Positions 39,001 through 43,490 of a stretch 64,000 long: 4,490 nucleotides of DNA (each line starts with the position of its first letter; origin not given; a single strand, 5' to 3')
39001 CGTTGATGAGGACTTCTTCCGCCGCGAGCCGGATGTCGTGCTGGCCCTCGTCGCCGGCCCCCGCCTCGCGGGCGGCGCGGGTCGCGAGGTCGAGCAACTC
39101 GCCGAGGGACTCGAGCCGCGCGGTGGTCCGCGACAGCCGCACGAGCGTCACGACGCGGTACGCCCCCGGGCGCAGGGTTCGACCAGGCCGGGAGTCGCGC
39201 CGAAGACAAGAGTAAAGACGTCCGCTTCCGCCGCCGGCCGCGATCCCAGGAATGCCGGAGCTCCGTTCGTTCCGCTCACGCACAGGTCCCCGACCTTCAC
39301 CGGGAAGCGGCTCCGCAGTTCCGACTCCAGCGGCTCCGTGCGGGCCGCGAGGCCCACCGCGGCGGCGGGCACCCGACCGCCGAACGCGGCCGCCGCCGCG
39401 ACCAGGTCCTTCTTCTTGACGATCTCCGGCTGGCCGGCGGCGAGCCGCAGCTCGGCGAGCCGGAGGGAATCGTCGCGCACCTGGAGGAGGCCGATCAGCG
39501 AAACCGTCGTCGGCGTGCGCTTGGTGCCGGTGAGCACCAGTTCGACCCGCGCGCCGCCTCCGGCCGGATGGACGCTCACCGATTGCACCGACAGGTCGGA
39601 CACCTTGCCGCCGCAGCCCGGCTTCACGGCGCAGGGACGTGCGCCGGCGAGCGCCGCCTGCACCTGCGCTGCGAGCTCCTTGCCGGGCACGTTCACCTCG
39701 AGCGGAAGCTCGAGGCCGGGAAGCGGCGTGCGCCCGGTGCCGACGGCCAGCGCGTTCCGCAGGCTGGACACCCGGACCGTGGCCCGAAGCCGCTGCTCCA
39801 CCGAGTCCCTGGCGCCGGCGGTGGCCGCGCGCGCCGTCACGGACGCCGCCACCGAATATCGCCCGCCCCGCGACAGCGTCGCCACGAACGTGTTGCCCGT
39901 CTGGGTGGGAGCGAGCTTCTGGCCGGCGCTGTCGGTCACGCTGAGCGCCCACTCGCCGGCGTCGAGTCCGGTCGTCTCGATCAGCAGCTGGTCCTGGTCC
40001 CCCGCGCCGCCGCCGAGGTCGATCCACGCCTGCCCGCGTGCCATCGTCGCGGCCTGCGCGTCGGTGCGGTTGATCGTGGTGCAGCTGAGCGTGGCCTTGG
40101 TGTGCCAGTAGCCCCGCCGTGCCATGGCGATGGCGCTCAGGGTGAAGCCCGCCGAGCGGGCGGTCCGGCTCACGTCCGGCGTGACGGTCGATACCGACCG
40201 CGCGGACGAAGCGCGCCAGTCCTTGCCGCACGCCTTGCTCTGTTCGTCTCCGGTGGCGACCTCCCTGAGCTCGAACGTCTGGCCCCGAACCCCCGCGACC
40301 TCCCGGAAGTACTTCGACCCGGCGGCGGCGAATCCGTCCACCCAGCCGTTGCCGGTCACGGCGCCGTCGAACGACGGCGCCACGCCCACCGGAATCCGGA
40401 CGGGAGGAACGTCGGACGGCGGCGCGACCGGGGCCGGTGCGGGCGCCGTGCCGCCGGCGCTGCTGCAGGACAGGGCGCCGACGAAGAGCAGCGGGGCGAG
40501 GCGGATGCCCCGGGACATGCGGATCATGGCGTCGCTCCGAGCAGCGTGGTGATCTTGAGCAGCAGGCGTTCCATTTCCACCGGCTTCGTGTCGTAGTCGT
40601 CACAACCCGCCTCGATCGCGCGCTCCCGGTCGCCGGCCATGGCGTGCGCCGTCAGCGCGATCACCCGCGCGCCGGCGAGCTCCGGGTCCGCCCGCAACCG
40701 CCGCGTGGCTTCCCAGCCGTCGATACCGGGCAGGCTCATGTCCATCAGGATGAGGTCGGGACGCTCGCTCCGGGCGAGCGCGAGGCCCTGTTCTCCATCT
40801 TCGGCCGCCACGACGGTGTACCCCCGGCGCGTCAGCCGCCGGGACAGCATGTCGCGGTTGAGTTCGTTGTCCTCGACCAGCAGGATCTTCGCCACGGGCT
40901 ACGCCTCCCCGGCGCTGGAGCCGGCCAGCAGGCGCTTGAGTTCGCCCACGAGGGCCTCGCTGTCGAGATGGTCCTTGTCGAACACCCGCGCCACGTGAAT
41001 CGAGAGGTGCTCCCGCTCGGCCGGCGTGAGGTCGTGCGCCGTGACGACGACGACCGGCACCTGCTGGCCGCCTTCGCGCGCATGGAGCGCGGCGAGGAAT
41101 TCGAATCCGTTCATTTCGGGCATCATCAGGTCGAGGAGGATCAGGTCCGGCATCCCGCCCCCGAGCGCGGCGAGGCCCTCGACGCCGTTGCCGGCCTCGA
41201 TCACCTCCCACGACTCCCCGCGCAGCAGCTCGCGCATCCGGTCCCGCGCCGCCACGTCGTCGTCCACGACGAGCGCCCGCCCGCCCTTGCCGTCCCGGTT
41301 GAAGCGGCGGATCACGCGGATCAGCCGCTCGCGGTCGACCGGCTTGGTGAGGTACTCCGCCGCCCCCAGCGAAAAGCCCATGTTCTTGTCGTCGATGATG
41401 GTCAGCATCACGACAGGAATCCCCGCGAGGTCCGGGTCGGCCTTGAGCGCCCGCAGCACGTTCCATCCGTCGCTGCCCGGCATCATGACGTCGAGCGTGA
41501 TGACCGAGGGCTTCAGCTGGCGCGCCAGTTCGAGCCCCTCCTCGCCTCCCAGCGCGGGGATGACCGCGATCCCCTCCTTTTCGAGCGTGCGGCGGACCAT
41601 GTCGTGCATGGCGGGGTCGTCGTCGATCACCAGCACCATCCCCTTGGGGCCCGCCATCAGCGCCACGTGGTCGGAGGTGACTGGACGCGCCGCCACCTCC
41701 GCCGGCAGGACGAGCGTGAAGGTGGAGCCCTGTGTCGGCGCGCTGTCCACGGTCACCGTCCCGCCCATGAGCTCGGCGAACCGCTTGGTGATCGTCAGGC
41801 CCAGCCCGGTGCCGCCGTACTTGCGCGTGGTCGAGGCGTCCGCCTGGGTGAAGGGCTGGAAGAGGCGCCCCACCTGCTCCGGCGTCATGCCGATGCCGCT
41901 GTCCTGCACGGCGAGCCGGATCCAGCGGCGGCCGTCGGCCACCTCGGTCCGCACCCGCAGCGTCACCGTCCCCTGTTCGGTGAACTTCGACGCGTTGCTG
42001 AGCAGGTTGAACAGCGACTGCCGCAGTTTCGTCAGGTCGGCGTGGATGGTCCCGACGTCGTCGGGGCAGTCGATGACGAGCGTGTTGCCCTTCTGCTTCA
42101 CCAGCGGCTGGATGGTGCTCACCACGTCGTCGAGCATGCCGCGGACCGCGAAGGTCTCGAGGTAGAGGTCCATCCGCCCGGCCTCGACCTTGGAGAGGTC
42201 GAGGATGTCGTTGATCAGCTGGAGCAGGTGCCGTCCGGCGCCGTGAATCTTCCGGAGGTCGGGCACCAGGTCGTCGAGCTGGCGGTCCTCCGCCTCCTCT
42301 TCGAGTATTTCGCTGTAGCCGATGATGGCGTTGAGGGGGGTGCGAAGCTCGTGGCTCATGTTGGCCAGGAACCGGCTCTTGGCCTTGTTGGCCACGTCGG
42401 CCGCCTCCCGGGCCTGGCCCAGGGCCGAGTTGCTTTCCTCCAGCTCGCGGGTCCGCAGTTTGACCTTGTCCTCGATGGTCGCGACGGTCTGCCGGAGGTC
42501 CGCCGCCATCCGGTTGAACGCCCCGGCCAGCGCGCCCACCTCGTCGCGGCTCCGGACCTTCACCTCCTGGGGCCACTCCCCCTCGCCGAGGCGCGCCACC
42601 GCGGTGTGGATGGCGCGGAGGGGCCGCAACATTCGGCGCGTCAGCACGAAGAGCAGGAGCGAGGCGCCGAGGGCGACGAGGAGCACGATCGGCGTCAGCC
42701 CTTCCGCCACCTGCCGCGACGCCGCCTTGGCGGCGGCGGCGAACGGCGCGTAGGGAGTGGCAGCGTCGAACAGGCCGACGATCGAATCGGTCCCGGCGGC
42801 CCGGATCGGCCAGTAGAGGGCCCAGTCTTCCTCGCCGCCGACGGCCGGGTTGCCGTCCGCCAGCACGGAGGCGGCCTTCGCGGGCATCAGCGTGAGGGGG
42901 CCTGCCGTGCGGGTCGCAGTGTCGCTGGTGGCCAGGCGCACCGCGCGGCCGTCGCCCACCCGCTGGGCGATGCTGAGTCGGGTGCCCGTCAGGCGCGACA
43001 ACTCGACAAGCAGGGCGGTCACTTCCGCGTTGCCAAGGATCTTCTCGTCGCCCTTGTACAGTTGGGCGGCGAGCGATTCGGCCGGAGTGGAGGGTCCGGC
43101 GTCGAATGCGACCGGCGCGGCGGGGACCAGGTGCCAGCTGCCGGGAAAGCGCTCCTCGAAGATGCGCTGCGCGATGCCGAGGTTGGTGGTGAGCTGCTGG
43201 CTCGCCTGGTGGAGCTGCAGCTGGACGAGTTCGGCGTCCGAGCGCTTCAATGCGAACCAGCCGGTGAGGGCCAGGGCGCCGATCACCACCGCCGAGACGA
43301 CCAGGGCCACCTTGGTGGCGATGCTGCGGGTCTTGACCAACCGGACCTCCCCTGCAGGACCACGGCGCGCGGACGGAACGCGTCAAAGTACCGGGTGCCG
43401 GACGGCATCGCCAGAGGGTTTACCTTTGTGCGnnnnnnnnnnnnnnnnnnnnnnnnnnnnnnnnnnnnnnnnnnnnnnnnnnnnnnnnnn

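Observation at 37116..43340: Atypical partner-switching / phosphorelay locus without a sigma factor or Hpt domain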

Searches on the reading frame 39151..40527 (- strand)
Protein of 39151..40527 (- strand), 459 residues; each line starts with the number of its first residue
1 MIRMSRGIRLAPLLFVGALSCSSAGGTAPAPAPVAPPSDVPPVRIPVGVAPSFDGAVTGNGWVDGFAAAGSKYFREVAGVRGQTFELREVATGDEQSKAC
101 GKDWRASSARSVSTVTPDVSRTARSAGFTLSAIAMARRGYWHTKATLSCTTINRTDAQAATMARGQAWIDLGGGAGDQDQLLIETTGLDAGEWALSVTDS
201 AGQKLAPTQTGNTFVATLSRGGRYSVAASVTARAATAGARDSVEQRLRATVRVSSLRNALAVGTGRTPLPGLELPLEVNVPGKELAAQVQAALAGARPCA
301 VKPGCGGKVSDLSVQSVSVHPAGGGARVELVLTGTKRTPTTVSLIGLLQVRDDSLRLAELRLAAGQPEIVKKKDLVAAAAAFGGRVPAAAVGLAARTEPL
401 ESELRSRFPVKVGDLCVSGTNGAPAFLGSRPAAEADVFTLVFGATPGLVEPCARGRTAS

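Call 4: search_protein_families(library=pfam, proteins=[window:39151-40527:-], max_evalue=0.01)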
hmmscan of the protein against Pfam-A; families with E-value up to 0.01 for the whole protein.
window:39151-40527:- (459 aa): 0 families

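Call 23: search_protein_families(library=ncbifam, proteins=[window:39151-40527:-], max_evalue=0.001)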
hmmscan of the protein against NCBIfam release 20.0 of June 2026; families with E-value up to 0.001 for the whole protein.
window:39151-40527:- (459 aa): 0 families

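Call 24: search_protein_families(library=padloc, proteins=[window:39151-40527:-], max_evalue=0.001)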
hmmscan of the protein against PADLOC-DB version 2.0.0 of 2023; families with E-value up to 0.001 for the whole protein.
window:39151-40527:- (459 aa): 0 families

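Call 45: find_homologous_proteins(query=window:39151-40527:-, max_evalue=0.001)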
Query window:39151-40527:- (459 aa): 57 proteins with E <= 0.001 among 8000 candidates.
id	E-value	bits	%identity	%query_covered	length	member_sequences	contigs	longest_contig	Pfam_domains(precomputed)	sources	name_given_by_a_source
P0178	4.5e-282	953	98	100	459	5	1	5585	-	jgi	-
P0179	8.0e-255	864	88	100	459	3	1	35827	-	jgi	jgi:hypothetical protein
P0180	1.5e-224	764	79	92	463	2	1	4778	-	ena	-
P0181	3.5e-223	759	77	100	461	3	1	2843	-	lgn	-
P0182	8.5e-217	738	73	100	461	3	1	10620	-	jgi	-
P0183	1.0e-216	738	76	99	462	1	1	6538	-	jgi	-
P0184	4.5e-216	736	76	100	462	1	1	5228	-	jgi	-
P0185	1.4e-172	593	65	98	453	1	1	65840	-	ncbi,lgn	-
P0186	8.5e-169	580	65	97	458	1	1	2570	-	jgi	jgi:hypothetical protein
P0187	3.2e-168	578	64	90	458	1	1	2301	-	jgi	jgi:hypothetical protein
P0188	2.6e-167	575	61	98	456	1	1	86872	-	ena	-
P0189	4.3e-167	574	62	98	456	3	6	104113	-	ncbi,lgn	-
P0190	6.7e-167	574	62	98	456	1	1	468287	-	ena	-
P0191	2.1e-165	569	62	99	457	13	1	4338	-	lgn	-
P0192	4.4e-165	568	63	95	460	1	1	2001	-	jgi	-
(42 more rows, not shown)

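Call 60: predict_structure(alignment_id=A2)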
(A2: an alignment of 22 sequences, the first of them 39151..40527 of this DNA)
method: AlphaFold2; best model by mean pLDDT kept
length: 459 residues; sequences in the alignment: 22
mean_pLDDT: 80.7   pTM: 0.71
mean pLDDT of the five models: 80.7, 79.9, 78.8, 78.3, 75.8
residues with pLDDT >= 90: 157; 70-90: 221; 50-70: 39; < 50: 42
segments of 3 or more residues with pLDDT < 50: 1-38, 456-459
pLDDT, mean of each block of 10 residues (from residue 1): 42 41 32 40 65 84 79 77 84 74 81 87 85 89 68 85 91 86 81 85 89 89 92 84 89 92 90 93 94 81 60 89 89 82 91 90 84 83 87 93 93 90 90 89 92 55
secondary structure, 60 per line:
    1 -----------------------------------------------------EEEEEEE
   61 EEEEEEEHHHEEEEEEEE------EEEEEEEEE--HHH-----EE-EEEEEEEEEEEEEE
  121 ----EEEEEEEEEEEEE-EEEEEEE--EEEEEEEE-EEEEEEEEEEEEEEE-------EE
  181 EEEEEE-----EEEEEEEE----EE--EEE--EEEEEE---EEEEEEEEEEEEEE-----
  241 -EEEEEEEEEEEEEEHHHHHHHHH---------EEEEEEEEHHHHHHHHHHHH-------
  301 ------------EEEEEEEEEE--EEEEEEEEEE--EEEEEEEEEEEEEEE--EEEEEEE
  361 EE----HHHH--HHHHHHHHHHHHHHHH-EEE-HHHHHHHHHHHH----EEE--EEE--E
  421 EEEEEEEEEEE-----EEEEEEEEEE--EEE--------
elements in order: E54-67 E71-78 E85-93 E107-120 E125-137 E139-145 E148-155 E157-171 E179-186 E192-199 E208-210 E213-218 E222-235 E242-255 H256-264 E274-281 H282-293 E313-322 E325-334 E337-351 E354-362 H367-370 H373-388 E390-392 H394-405 E410-412 E415-417 E420-431 E437-446 E449-451

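Call 64: fold_search(model_id=the predicted structure, library=pdb)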
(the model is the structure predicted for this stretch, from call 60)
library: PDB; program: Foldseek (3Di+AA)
matches with E <= 10: 1028; with E <= 0.001: 1
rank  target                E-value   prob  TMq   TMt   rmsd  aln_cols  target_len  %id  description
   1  7ofh_A                2.1e-04  0.51  0.09  0.15  22.1       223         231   12  CryoEM structure of the outer membrane secretin pore pIV from the f1 filamentous bacteriophage. (released 2021-11-03)
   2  3jqw_B                7.7e-03  1.00  0.14  0.44   4.3        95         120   12  Crystal structure of Clostridium histolyticum colH collagenase collagen-binding domain 3 at 2 Angstrom resolution in p (released 2010-09-29)
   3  3jqw_C                1.0e-02  0.98  0.11  0.35   8.5       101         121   14  Crystal structure of Clostridium histolyticum colH collagenase collagen-binding domain 3 at 2 Angstrom resolution in p (released 2010-09-29)
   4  4xrt_A                1.0e-02  0.23  0.10  0.14  29.0       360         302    8  Crystal structure of the di-domain ARO/CYC StfQ from the steffimycin biosynthetic pathway (released 2015-12-02)
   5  7knc                  1.0e-02  0.14  0.09  0.05  25.8       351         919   10  Crystal structure of the GH31 alpha-xylosidase (Xac1773) from Xanthomonas citri (released 2021-05-26)
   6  3jqw_A                1.1e-02  1.00  0.14  0.45   3.6        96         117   14  Crystal structure of Clostridium histolyticum colH collagenase collagen-binding domain 3 at 2 Angstrom resolution in p (released 2010-09-29)
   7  2c26                  1.2e-02  0.23  0.12  0.18  28.4       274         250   12  Structural basis for the promiscuous specificity of the carbohydrate- binding modules from the beta-sandwich super famil (released 2005-10-18)
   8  6j0n_J                1.8e-02  0.16  0.10  0.08  23.4       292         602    8  Cryo-EM Structure of an Extracellular Contractile Injection System, baseplate in extended state, refined in C6 symmetr (released 2019-04-10)
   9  4xrt_B                2.1e-02  0.15  0.10  0.15  31.0       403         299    7  Crystal structure of the di-domain ARO/CYC StfQ from the steffimycin biosynthetic pathway (released 2015-12-02)
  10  7kmp                  2.1e-02  0.15  0.11  0.06  25.6       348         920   10  Crystal structure of the GH31 alpha-xylosidase (Xac1773) from Xanthomonas citri (released 2021-05-26)
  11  10pa                  2.5e-02  0.38  0.12  0.16  22.0       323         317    6  Crystal structure of SdrD A2-A3 domains from Staphylococcus aureus JH1 (released 2026-02-11)
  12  4p0d                  2.9e-02  0.12  0.12  0.12  23.3       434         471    8  The T6 backbone pilin of serotype M6 Streptococcus pyogenes has a modular three-domain structure decorated with variable (released 2014-08-27)
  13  8iq9_B                3.3e-02  0.08  0.06  0.06  21.1       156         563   12  Crystal structure of trimeric K2-2 TSP in complex with tetrasaccharide and octasaccharide (released 2024-02-21)
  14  4jdz_B                3.4e-02  0.14  0.12  0.12  31.1       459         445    5  Structures of SdrD from Staphylococcus aureus reveal the molecular mechanism of how the cell surface receptors recogni (released 2013-06-19)
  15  8yzi_B                3.4e-02  0.12  0.10  0.06  29.8       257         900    7  The structure of PDCoV RBD and dog APN complex (released 2024-12-11)
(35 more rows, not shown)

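Call 72: search_protein_representatives(alignment_id=A2)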
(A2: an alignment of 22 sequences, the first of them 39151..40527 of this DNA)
Query: 22 sequences, 458 profile positions. Proteins with E-value up to 0.001 (for the whole library): 41; up to 1e-10: 33; up to 1e-30: 15. The best 41 are listed.
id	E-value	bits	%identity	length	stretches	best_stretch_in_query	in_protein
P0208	1.8e-229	778.6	-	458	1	1-458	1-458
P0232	2.4e-129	448.5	-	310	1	1-245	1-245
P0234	2.1e-94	333.3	-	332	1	86-309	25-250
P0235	4.4e-75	269.6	-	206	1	49-195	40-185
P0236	8.1e-75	268.8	-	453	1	10-455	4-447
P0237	3.2e-58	214.0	-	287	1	166-410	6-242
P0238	2.7e-47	178.1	-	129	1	330-457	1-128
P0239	1.1e-43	166.1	-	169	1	1-169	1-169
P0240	1.1e-38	149.7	-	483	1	85-448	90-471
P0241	2.1e-38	148.7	-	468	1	18-448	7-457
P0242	1.9e-37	145.5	-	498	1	12-452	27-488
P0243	5.0e-37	144.2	-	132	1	329-458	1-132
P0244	2.5e-32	128.7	-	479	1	12-437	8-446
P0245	3.0e-32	128.4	-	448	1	5-454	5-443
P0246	3.4e-31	125.0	-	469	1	12-449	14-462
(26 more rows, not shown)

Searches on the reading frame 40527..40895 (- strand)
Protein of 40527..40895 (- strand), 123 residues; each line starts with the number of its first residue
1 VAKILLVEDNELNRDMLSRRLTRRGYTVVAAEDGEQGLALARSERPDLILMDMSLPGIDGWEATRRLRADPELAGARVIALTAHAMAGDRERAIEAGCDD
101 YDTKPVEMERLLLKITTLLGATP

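Call 4: search_protein_families(library=pfam, proteins=[window:40527-40895:-], max_evalue=0.01)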
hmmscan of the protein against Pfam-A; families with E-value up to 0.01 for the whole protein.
window:40527-40895:- (123 aa): 2 families
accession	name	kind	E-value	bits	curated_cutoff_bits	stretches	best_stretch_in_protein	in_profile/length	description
PF00072.30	Response_reg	-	1.1e-28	100.1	30.2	1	4-115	1-110/111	Response regulator receiver domain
PF20161.5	VpsR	-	0.0068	16.6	23.7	0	15-115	21-120/121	VpsR domain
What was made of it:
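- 40524..40895 (-): Stand-alone receiver (CheY-like), 123 aa. Inferred regulator of the Ser kinase. Response_reg (call 4).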

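Call 23: search_protein_families(library=ncbifam, proteins=[window:40527-40895:-], max_evalue=0.001)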
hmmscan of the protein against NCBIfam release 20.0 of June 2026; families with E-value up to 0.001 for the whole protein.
window:40527-40895:- (123 aa): 97 families (the best 25 are shown)
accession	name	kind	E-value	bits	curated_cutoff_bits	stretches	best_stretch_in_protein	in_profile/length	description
NF011874.0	PRK15347.1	equivalog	2.9e-27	95.1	852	1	3-112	692-803/921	two component system sensor kinase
NF007135.0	PRK09581.1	equivalog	3.9e-27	95.2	474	1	1-118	2-119/457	PleD family two-component system response regulator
TIGR02154.1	PhoB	equivalog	3.6e-25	88.6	296.2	1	2-119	3-120/226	phosphate regulon transcriptional regulator PhoB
NF008318.0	PRK11107.1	equivalog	3.2e-24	85.1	890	1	3-112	669-778/920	two-component sensor histidine kinase BarA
NF041733.1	resp_reg_CseB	equivalog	1e-23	83.9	350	1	3-119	2-115/228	two-component system response regulator CseB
NF038297.2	hybrid_HK_HrmK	equivalog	3.4e-23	82.1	725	1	2-111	491-600/607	hybrid histidine kinase/response regulator HrmK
TIGR01387.1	cztR_silR_copR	subfamily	5.7e-23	81.7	279.2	1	4-119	1-114/218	heavy metal response regulator transcription factor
NF008567.0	PRK11517.1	equivalog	1.5e-22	80.1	353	1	3-117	2-113/223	response regulator transcription factor HprR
NF008099.0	PRK10841.1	equivalog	2.7e-21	75.1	920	1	3-112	826-933/949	two-component system sensor histidine kinase RcsC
NF045944.1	ResRegRpaBCyano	equivalog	3.4e-21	75.7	330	1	5-119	1-112/229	response regulator transcription factor RpaB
NF040689.1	MtrAB_MtrA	equivalog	5.9e-21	74.8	300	1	4-119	1-113/219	MtrAB system response regulator MtrA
NF007005.1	PRK09468.1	equivalog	3.5e-20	72.4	331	1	2-119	4-119/237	osmolarity response regulator transcription factor OmpR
NF040534.1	resp_reg_YycF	equivalog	2.9e-19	69.2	340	1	3-116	2-112/231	response regulator YycF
NF008034.0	PRK10766.1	equivalog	4.7e-19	68.8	275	1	3-119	4-117/231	two-component system response regulator TorR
NF007346.1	PRK09836.1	equivalog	8.4e-19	68.2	420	1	3-119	2-116/227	copper/silver response regulator transcription factor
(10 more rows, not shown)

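Call 24: search_protein_families(library=padloc, proteins=[window:40527-40895:-], max_evalue=0.001)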
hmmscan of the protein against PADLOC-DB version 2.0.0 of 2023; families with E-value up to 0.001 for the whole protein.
window:40527-40895:- (123 aa): 3 families
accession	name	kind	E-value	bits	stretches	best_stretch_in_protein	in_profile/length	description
PDLC00405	SduA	-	2.5e-08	31.8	1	2-61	7-66/323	DUF4263 domain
PDLC04055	PD-T4-6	-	1.3e-07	28.8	1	3-119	367-483/496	-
PDLC04725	PDC-M60B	-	7.3e-07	27.2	1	2-60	4-64/158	-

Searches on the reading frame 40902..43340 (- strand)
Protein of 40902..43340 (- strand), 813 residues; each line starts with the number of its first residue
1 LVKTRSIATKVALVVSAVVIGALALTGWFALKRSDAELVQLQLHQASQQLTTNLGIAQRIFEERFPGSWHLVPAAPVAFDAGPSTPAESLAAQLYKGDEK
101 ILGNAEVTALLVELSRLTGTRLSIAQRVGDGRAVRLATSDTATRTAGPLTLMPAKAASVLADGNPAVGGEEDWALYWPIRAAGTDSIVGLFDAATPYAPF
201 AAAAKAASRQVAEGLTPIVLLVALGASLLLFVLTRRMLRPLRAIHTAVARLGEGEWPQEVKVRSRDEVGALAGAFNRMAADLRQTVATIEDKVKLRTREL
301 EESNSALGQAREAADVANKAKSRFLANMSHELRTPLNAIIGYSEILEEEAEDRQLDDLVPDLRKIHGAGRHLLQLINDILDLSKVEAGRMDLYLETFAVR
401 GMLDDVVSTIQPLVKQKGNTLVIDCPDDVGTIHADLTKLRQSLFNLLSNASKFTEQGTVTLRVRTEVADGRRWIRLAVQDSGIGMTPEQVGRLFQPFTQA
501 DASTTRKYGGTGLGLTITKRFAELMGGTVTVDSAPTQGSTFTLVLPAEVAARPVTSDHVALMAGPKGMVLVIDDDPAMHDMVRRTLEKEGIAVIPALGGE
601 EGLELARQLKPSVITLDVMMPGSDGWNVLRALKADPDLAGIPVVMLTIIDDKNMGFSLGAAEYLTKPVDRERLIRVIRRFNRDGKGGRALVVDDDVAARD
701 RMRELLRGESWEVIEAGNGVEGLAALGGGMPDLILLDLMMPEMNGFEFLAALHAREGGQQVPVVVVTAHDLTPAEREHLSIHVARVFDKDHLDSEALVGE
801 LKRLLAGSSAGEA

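Call 4: search_protein_families(library=pfam, proteins=[window:40902-43340:-], max_evalue=0.01)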
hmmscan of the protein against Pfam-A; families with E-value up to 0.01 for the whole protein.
window:40902-43340:- (813 aa): 5 families
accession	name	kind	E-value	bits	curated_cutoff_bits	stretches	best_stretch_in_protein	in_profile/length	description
PF00072.30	Response_reg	-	4.1e-43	146.5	30.2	2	569-677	1-110/111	Response regulator receiver domain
PF02518.31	HATPase_c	-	6.8e-30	104.2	26.4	1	435-548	2-110/111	Histidine kinase-, DNA gyrase B-, and HSP90-like ATPase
PF00512.31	HisKA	-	2.7e-21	75.8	26.9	1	320-388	1-66/66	His Kinase A (phospho-acceptor) domain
PF00672.30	HAMP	-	5.8e-15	55.8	25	1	232-284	1-53/53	HAMP domain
PF13581.12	HATPase_c_2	-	0.0048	17.3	27.4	0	446-523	39-110/127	Histidine kinase-like ATPase domain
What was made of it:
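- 40899..43340 (-): Hybrid sensor histidine kinase, 813 aa: TM, roughly 180-aa periplasmic region, TM, HAMP, HisKA, HATPase_c, REC, REC. Pfam (call 4).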

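Call 23: search_protein_families(library=ncbifam, proteins=[window:40902-43340:-], max_evalue=0.001)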
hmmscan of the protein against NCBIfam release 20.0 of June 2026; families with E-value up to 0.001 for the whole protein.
window:40902-43340:- (813 aa): 163 families (the best 25 are shown)
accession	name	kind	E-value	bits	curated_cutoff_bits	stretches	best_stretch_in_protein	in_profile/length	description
NF008318.0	PRK11107.1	equivalog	7.5e-100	335.3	890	3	218-557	182-528/920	two-component sensor histidine kinase BarA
TIGR02956.1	TMAO_torS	equivalog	8.9e-92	308.7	676.5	1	229-683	344-822/967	TMAO reductase system sensor histidine kinase/response regulator TorS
NF011874.0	PRK15347.1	equivalog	4.6e-88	296.3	852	3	205-555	293-622/921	two component system sensor kinase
NF038297.2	hybrid_HK_HrmK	equivalog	1.2e-84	285.1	725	2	296-679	210-606/607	hybrid histidine kinase/response regulator HrmK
NF041947.1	LuxQ_Vibrio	equivalog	3.1e-75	253.6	1200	1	308-681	459-839/843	quorum-sensing autoinducer 2 sensor kinase/phosphatase LuxQ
NF008302.0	PRK11091.1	equivalog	1.8e-72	244.7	838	2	309-683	271-645/779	aerobic respiration two-component sensor histidine kinase ArcB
NF008543.0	PRK11466.1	equivalog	1.7e-71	241.3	982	1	214-678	329-795/914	TMAO reductase system sensor histidine kinase/response regulator TorS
NF045901.1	HisKinLetSLeg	equivalog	2.4e-69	234.3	1650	1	220-545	188-516/906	two-component system sensor histidine kinase LetS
NF008099.0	PRK10841.1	equivalog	4e-69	233.4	920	3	307-550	456-693/949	two-component system sensor histidine kinase RcsC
NF047465.1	hybrid_HK_LvrA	exception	2e-58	198.1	1200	2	276-548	143-423/819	hybrid histidine kinase/response regulator LvrA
NF046044.1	PnpS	equivalog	1.6e-56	192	400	1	318-546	167-390/390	two-component system histidine kinase PnpS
NF033092.0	HK_WalK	equivalog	8.7e-56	189.7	725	2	318-546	369-593/594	cell wall metabolism sensor histidine kinase WalK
NF041832.1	near_NosP_CTERM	subfamily_domain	1.3e-55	189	400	2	316-676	2-365/370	NahK/ErcS family hybrid sensor histidine kinase/response regulator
NF040691.1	MtrAB_MtrB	equivalog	2.7e-52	178.4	450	2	319-552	269-497/507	MtrAB system histidine kinase MtrB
NF041210.1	his_kin_PieS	equivalog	1.4e-49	169.4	850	2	300-547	229-470/474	two component system sensor histidine kinase PieS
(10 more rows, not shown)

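Call 24: search_protein_families(library=padloc, proteins=[window:40902-43340:-], max_evalue=0.001)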
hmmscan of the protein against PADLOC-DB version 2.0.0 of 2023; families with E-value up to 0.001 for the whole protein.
window:40902-43340:- (813 aa): 2 families
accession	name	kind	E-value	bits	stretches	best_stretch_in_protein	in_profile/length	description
PDLC00405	SduA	-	4.4e-11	40.9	1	685-773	5-100/323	DUF4263 domain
PDLC04647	PDC-M43B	-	3.6e-06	24.3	1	429-535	218-321/347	-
